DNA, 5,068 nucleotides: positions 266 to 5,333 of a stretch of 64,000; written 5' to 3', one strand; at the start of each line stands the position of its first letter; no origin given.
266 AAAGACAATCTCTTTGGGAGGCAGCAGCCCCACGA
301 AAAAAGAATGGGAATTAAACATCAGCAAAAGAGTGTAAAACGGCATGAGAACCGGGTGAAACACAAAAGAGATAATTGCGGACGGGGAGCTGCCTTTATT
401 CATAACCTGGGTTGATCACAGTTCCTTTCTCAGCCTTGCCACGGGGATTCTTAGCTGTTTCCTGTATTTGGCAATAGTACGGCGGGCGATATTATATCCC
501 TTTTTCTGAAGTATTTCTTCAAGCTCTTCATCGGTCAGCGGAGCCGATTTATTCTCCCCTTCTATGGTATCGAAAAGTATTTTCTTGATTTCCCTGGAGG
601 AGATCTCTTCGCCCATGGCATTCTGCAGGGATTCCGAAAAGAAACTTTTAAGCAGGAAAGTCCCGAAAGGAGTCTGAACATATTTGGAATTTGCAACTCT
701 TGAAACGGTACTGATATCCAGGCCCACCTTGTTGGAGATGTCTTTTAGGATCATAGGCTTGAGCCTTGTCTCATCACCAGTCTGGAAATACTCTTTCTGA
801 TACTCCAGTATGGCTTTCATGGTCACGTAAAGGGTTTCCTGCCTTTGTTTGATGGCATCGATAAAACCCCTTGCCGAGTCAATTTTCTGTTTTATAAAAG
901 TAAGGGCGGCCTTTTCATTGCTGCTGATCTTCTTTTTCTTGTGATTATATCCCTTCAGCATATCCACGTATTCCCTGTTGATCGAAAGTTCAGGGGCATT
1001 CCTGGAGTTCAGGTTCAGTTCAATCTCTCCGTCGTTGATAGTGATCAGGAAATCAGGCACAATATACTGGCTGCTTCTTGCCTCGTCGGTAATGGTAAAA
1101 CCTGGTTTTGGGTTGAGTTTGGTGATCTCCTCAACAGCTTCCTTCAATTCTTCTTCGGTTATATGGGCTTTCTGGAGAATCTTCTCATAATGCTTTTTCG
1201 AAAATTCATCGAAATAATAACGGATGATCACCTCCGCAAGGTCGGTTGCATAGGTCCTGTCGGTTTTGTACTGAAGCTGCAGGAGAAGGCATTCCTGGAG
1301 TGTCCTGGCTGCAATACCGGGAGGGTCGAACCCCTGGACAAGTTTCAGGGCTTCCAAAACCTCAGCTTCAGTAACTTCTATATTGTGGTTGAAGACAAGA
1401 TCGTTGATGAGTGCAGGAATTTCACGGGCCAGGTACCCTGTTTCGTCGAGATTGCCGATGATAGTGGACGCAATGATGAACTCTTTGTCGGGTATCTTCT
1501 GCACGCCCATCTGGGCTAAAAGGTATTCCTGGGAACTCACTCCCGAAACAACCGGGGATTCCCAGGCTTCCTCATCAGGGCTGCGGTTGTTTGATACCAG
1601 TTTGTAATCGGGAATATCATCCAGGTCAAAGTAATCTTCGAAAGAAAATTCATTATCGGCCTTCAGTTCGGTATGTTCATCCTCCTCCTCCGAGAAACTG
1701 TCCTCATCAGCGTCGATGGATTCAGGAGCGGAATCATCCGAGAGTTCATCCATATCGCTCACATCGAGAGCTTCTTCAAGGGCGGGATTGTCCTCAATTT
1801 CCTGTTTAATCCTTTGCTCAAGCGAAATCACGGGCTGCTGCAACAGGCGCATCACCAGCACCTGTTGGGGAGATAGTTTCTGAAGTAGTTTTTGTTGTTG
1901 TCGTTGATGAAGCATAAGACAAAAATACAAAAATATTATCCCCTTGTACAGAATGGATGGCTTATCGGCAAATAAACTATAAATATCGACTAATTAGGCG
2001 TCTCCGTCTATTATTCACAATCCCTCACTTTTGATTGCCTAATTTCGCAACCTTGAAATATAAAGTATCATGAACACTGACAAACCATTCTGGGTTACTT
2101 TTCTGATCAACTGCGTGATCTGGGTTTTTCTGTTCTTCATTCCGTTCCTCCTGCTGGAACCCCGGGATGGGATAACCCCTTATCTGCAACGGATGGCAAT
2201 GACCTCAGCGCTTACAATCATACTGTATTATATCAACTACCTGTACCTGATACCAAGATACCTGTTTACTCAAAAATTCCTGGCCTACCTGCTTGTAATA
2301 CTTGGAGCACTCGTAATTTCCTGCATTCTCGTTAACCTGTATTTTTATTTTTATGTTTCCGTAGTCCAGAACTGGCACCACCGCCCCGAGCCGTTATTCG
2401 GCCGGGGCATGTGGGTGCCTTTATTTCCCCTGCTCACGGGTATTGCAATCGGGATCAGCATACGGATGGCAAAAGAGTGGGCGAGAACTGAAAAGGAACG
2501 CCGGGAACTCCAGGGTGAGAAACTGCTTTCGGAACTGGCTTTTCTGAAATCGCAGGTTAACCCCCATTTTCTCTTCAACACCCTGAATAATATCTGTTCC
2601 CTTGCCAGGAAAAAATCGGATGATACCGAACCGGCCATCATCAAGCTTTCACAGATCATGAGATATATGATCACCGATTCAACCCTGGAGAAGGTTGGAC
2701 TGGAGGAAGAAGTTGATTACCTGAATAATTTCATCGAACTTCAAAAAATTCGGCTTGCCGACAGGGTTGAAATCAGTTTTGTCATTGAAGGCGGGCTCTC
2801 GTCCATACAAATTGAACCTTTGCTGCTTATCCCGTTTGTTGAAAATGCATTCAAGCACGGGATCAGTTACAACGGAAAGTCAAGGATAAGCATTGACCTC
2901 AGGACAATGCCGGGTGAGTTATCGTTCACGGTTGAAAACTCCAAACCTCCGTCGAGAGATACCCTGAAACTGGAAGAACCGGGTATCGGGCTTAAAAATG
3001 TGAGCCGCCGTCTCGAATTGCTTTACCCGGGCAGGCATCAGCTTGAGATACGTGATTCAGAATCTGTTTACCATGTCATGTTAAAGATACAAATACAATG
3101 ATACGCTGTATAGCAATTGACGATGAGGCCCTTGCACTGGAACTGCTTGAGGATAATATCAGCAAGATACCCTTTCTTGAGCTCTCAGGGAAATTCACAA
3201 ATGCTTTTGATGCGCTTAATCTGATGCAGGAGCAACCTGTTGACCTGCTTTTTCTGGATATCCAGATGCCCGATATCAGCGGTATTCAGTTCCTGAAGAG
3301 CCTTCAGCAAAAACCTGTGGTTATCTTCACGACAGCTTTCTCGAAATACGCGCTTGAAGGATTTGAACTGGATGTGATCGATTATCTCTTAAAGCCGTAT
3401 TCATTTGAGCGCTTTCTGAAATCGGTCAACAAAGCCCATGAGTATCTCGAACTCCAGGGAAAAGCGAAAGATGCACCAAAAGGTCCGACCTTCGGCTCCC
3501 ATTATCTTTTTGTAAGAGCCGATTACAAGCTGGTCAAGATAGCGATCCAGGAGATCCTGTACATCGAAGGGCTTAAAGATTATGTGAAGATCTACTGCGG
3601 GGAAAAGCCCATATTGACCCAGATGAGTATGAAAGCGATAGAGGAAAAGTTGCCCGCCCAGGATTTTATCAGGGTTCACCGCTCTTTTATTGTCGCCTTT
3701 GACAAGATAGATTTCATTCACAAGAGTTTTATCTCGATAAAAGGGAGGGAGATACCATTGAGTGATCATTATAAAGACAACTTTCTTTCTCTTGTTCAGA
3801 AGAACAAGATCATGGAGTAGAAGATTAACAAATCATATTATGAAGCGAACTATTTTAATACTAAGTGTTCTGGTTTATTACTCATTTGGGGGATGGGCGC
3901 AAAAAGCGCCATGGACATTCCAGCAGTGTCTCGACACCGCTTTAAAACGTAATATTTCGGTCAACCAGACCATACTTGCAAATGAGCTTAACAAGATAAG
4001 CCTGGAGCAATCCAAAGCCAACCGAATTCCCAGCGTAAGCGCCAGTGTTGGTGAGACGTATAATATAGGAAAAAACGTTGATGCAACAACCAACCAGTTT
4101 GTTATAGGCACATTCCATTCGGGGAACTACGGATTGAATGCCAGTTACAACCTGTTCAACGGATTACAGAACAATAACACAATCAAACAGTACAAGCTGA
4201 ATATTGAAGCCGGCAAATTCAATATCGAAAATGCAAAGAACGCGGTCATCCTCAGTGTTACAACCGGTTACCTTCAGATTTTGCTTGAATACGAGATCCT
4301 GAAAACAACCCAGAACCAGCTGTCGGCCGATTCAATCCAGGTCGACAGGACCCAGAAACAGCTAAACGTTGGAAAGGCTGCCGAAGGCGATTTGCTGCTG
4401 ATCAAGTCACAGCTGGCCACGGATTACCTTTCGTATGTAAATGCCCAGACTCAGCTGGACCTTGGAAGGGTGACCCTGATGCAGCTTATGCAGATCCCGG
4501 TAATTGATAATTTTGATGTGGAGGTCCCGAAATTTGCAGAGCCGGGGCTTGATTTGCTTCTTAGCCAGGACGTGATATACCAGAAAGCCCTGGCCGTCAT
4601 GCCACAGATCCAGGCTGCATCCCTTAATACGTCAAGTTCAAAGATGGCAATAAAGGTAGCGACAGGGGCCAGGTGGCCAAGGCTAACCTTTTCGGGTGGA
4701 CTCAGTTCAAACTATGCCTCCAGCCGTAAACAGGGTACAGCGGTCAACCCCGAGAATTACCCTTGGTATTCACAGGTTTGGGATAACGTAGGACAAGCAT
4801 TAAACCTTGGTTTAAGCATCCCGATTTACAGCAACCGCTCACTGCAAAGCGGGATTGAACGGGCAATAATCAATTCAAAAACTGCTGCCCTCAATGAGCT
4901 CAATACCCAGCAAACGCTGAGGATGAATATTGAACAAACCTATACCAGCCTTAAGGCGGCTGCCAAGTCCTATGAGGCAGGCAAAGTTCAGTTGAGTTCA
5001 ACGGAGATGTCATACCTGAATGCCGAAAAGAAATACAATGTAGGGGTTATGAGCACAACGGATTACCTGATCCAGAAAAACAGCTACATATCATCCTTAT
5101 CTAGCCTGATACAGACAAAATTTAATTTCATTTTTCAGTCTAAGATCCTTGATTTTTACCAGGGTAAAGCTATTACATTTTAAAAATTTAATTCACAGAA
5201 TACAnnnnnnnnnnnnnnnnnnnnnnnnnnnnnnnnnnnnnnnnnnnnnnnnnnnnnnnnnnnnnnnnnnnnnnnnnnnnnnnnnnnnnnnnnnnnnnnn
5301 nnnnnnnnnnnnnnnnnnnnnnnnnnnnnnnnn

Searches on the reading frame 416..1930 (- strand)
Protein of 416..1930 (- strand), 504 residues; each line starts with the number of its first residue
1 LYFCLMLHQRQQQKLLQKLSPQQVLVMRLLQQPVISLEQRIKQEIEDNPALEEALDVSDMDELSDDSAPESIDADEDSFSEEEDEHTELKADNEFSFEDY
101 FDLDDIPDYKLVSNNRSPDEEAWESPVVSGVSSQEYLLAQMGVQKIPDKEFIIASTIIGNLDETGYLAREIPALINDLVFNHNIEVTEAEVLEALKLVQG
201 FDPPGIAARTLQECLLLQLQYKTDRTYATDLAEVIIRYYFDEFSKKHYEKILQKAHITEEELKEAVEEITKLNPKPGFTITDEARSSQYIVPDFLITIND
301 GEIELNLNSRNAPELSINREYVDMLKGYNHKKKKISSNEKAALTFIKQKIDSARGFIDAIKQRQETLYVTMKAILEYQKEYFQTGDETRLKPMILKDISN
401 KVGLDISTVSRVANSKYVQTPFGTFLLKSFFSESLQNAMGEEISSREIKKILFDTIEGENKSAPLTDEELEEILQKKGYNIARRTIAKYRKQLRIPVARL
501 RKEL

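Call 37: search_protein_families(library=pfam, proteins=[window:416-1930:-])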
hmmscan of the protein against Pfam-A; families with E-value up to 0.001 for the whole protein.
window:416-1930:- (504 aa): 3 families
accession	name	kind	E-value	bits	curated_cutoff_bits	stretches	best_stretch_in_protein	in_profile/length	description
PF04963.19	Sigma54_CBD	-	1.1e-54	185.5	22.9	1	129-321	8-185/185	Sigma-54 factor, core binding domain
PF04552.19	Sigma54_DBD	-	1.2e-48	165.3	22.8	1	345-502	3-159/160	Sigma-54, DNA binding domain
PF00309.25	Sigma54_AID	-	3.3e-10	40.1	23.8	1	9-53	2-46/46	Sigma-54 factor, Activator interacting domain (AID)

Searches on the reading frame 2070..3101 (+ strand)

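Call 37: search_protein_families(library=pfam, proteins=[window:2070-3101:+])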
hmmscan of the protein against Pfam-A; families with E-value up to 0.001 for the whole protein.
window:2070-3101:+ (343 aa): 1 family
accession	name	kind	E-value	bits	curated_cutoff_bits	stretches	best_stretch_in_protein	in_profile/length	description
PF06580.19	His_kinase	-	2.1e-25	89.2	25.2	1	155-232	2-80/81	Histidine kinase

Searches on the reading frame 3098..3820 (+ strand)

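Call 37: search_protein_families(library=pfam, proteins=[window:3098-3820:+])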
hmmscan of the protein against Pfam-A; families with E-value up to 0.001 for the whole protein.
window:3098-3820:+ (240 aa): 2 families
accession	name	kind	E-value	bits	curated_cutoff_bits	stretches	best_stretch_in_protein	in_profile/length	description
PF04397.21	LytTR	-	1.3e-20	73.9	22.6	1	144-232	2-96/98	LytTr DNA-binding domain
PF00072.30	Response_reg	-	1.2e-18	67.7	30.2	1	6-110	3-110/111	Response regulator receiver domain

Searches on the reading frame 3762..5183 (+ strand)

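Call 37: search_protein_families(library=pfam, proteins=[window:3762-5183:+])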
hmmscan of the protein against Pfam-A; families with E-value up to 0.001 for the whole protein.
window:3762-5183:+ (473 aa): 2 families
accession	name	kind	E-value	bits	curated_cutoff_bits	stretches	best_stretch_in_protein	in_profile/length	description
PF02321.23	OEP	-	7.1e-48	163.3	22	2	53-243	1-186/187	Outer membrane efflux protein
PF18604.6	PreAtp-grasp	-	0.00052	21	27.5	1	206-256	8-58/94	Pre ATP-grasp domain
